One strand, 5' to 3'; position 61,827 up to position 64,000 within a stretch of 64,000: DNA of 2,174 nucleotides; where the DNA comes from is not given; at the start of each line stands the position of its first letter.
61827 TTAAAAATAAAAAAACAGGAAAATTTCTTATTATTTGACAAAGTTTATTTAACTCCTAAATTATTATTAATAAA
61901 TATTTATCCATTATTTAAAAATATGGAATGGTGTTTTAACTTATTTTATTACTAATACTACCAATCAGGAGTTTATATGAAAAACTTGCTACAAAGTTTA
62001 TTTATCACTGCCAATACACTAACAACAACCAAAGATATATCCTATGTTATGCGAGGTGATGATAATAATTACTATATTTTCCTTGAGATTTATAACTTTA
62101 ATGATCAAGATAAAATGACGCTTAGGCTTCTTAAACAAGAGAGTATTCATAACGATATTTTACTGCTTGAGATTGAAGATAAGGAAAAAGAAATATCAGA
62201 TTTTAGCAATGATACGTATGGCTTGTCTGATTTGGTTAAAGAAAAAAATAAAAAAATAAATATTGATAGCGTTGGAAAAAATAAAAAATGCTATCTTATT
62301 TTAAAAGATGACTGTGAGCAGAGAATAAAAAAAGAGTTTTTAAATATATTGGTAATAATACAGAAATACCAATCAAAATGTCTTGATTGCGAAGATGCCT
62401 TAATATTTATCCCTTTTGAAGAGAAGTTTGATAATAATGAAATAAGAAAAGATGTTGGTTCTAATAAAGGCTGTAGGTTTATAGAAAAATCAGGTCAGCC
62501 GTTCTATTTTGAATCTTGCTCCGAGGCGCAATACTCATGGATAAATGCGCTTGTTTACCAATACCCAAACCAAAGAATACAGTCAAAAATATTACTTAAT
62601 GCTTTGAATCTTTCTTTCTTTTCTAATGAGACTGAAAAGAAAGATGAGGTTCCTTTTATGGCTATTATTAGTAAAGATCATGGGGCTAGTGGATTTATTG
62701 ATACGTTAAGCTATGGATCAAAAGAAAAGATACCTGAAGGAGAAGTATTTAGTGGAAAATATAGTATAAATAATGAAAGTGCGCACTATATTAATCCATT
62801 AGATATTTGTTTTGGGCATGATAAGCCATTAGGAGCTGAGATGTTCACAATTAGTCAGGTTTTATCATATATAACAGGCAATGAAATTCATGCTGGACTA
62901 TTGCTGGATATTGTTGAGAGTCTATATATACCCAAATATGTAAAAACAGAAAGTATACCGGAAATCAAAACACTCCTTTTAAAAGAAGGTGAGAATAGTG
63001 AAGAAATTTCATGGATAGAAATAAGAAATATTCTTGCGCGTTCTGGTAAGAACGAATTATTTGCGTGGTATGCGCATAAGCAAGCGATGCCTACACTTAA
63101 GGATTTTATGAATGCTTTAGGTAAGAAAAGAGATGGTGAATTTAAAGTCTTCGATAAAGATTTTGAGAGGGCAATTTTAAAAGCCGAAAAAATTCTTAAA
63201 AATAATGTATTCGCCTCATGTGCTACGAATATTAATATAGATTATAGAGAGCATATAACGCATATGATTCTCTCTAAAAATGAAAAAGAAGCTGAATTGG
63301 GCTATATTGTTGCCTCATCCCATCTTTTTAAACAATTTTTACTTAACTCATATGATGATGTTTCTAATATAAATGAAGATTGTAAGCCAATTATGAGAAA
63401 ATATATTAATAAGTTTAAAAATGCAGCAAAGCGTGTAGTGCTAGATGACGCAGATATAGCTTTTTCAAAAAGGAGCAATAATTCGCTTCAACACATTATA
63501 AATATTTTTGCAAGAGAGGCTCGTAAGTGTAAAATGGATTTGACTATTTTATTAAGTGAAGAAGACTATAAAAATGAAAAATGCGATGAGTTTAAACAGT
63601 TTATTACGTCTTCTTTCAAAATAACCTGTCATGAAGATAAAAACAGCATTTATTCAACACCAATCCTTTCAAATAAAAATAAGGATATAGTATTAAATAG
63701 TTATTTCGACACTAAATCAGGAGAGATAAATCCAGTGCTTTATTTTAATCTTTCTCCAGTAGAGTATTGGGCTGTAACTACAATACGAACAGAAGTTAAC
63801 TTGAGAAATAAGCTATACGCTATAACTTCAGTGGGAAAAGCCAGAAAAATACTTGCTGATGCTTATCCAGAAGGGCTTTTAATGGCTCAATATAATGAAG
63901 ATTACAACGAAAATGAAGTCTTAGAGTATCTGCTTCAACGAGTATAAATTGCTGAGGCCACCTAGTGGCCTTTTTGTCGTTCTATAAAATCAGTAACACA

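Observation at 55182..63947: Six tandem, diverging paralogues of a signal-anchored protein, followed by a 656-aa ORF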

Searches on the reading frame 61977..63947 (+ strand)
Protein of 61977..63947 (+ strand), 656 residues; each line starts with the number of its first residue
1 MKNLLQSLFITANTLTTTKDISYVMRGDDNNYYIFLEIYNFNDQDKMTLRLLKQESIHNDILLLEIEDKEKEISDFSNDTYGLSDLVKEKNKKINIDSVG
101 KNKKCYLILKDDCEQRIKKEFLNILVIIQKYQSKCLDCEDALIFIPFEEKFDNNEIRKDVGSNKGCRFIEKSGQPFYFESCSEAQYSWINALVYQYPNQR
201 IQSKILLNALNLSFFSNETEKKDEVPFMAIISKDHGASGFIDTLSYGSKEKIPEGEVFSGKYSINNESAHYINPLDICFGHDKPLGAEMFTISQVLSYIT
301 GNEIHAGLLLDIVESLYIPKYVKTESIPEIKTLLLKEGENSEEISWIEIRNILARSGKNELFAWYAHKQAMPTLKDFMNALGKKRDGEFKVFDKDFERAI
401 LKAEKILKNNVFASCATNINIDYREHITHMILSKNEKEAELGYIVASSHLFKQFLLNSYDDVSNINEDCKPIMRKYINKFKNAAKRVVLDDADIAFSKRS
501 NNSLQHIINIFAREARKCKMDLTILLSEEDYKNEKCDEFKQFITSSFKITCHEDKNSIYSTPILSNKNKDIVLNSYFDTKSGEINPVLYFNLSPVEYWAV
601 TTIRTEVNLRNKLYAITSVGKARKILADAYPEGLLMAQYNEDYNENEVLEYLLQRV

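Call 4: search_protein_families(library=pfam, proteins=[window:61977-63947:+], max_evalue=1)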
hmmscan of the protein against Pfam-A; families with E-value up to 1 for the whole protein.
window:61977-63947:+ (656 aa): 0 families

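Call 5: search_protein_families(library=phrogs, proteins=[window:61977-63947:+], max_evalue=0.01)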
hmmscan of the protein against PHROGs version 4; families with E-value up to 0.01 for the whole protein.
window:61977-63947:+ (656 aa): 1 family
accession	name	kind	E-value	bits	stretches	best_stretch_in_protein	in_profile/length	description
phrog_28623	-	unknown function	0.0027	19.2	1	468-519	21-73/95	-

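Call 17: search_dna_similar(query=window:61977-63944:+, collection=phages, mode=protein, max_evalue=0.001, max_rows=20)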
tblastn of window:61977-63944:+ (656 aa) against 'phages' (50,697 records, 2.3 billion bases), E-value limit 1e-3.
Records with a match: 1; places in all: 1; records where one place covers at least 80% of the query: 0.
Best place of each record, by identity: <60% 1.
By first word of the organism name: Dolichospermum 1.
By host as written in the record: Dolichospermum flos-aquae 1.
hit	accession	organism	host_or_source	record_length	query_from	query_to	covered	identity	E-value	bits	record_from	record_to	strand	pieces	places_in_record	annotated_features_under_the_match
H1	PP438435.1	Dolichospermum phage Dfl-JY45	Dolichospermum flos-aquae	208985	342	633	45%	24.0%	4e-7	60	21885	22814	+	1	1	hypothetical protein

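Call 20: search_solved_structures(query=window:61977-63944:+, max_evalue=1)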
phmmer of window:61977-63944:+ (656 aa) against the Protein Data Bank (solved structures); distinct sequences matched with E-value up to 1: 0.

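Call 52: search_protein_families(library=padloc, proteins=[window:61977-63944:+], max_evalue=0.1)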
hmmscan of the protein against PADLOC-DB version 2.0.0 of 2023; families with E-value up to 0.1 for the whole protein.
window:61977-63944:+ (656 aa): 0 families

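Call 53: search_protein_families(library=ncbifam, proteins=[window:61977-63944:+], max_evalue=0.1)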
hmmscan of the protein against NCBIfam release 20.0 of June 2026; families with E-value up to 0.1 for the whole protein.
window:61977-63944:+ (656 aa): 0 families

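Call 54: find_homologous_proteins(query=window:61977-63944:+, max_evalue=0.001)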
Query window:61977-63944:+ (656 aa): 7 proteins with E <= 0.001 among 8000 candidates.
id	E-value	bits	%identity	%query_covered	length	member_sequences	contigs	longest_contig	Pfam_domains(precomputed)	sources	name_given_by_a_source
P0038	0.0e+0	1465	100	100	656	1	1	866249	-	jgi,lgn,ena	-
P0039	3.1e-285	966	67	100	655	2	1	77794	-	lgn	-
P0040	1.8e-244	831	58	100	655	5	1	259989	-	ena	-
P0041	4.8e-124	433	38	100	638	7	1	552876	-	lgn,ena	-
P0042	6.7e-124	433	39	100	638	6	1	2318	-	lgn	-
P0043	2.0e-123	431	38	100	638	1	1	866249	-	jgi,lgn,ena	-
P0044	5.7e-122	426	38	100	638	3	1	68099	-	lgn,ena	-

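Call 57: search_solved_structures(query=A4, max_evalue=10, show_alignments=2)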
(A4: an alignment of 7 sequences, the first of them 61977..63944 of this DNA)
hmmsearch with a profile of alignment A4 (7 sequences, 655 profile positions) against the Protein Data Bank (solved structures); distinct sequences matched with E-value up to 10: 1.
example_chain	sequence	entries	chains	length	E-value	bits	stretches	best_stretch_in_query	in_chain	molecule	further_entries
4oh8_B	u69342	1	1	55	0.62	11.5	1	370-410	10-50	Ras association domain-containing protein 5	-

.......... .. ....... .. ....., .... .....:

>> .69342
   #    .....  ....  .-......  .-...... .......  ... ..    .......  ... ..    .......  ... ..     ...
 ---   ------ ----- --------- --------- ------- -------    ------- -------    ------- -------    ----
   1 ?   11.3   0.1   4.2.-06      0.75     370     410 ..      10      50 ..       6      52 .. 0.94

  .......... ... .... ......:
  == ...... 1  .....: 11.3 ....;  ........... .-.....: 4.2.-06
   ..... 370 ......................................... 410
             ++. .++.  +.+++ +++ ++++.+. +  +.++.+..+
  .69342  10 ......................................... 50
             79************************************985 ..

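Call 64: predict_structure(alignment_id=A4)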
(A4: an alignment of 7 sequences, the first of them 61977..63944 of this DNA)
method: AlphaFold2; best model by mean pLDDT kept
length: 656 residues; sequences in the alignment: 7
mean_pLDDT: 42.5   pTM: 0.31
mean pLDDT of the five models: 42.5, 41.4, 41.4, 41.3, 39.7
residues with pLDDT >= 90: 1; 70-90: 46; 50-70: 116; < 50: 493
segments of 3 or more residues with pLDDT < 50: 1-31, 37-48, 54-106, 125-285, 354-365, 405-527, 534-605, 614-617, 631-643
pLDDT, mean of each block of 10 residues (from residue 1): 32 30 44 48 48 46 41 33 40 33 47 54 48 30 26 28 28 30 29 37 34 29 33 32 32 34 29 37 48 52 66 74 76 80 74 49 52 66 70 71 49 27 31 33 34 31 36 40 38 38 43 45 46 47 38 34 25 24 27 40 46 49 55 41 48 53
secondary structure, 60 per line:
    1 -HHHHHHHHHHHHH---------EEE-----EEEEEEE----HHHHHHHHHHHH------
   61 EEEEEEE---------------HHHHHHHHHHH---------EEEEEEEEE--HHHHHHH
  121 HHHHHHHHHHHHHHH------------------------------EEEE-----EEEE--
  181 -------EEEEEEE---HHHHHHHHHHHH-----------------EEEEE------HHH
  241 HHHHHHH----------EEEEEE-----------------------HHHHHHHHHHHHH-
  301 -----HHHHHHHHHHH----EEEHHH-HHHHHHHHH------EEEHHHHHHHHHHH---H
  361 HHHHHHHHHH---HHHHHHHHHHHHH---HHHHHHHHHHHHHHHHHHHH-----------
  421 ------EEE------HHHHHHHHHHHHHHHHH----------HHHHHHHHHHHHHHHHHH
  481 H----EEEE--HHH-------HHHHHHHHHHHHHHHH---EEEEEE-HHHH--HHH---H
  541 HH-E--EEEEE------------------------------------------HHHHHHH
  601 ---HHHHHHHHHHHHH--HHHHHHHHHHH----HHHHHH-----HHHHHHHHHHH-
elements in order (helices of 4 or more, strands of 3 or more residues): H2-14 E24-26 E32-38 H43-54 E61-67 H83-93 E103-111 H114-135 E166-169 E175-178 E188-194 H198-209 E227-231 H238-247 E258-263 H287-299 H306-316 E321-323 H328-336 E343-345 H346-356 H360-370 H374-386 H390-409 E427-429 H436-452 H463-481 E486-489 H502-517 E521-526 H528-531 E547-551 H594-600 H604-616 H619-629 H634-639 H645-655
